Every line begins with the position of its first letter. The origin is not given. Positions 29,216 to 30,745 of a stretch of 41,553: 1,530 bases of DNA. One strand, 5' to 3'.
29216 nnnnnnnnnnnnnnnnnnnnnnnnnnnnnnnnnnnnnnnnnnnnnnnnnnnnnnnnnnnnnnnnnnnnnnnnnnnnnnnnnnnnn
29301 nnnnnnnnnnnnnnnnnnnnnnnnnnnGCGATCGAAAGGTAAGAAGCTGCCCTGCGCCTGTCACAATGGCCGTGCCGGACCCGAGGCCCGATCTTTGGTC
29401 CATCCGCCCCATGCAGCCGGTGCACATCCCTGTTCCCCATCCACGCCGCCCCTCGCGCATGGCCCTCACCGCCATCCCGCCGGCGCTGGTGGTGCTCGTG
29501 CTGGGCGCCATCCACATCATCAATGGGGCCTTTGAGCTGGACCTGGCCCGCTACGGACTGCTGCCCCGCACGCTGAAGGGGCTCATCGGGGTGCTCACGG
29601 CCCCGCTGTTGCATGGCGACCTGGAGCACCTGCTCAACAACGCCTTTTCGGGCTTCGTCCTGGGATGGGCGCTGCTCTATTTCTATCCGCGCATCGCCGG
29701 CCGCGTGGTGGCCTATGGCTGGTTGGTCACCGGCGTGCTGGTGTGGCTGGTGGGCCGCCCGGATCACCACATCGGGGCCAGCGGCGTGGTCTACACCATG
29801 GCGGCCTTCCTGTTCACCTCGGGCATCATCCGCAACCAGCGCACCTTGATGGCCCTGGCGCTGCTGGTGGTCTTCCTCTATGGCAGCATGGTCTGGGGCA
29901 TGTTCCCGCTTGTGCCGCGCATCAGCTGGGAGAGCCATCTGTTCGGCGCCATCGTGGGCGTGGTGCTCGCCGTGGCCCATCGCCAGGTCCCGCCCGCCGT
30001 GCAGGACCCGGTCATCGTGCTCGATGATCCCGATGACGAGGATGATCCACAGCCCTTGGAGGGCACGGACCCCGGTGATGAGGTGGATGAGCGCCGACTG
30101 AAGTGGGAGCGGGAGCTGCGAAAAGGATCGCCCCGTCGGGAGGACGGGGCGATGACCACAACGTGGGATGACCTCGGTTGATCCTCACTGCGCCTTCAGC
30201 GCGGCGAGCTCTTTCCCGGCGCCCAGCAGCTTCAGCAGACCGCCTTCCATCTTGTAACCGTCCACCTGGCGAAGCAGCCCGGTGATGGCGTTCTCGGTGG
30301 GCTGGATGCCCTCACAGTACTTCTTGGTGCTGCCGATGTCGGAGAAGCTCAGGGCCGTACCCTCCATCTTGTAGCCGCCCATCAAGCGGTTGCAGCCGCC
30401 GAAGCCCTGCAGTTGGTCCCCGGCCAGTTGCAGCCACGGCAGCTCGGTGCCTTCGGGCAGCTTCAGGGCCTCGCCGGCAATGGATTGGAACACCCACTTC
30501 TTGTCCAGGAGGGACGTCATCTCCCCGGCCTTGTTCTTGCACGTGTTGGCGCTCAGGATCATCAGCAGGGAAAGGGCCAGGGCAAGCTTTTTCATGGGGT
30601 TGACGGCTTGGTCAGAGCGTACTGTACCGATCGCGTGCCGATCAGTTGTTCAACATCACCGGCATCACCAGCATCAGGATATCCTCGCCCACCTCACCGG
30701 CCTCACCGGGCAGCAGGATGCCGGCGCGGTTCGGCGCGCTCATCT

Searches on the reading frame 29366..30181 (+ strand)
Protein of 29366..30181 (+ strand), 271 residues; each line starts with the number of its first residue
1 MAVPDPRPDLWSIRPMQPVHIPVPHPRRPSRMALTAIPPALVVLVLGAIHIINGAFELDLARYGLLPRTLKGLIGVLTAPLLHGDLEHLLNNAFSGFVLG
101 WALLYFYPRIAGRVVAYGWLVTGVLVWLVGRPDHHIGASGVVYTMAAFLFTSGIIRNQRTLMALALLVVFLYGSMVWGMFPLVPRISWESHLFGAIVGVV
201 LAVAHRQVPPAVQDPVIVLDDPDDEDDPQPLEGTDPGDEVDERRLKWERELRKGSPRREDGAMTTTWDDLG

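Call 60: search_protein_families(library=pfam, proteins=[window:29366-30181:+], max_evalue=0.00001)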
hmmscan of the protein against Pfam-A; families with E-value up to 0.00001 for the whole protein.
window:29366-30181:+ (271 aa): 1 family
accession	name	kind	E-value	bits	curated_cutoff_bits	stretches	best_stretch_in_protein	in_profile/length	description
PF01694.28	Rhomboid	-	1.1e-14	55.3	22.6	1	74-203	5-138/143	Rhomboid domain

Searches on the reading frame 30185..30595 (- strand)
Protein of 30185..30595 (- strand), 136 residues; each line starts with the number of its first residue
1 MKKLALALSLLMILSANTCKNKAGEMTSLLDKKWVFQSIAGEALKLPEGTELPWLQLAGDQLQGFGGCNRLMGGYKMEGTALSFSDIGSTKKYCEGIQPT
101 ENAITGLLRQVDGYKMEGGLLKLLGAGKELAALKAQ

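Call 60: search_protein_families(library=pfam, proteins=[window:30185-30595:-], max_evalue=0.00001)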
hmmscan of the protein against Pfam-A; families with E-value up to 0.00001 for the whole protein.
window:30185-30595:- (136 aa): 1 family
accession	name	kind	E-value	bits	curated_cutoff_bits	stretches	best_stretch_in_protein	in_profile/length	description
PF03724.22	META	-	4.5e-20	72.1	24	1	29-130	4-105/109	META domain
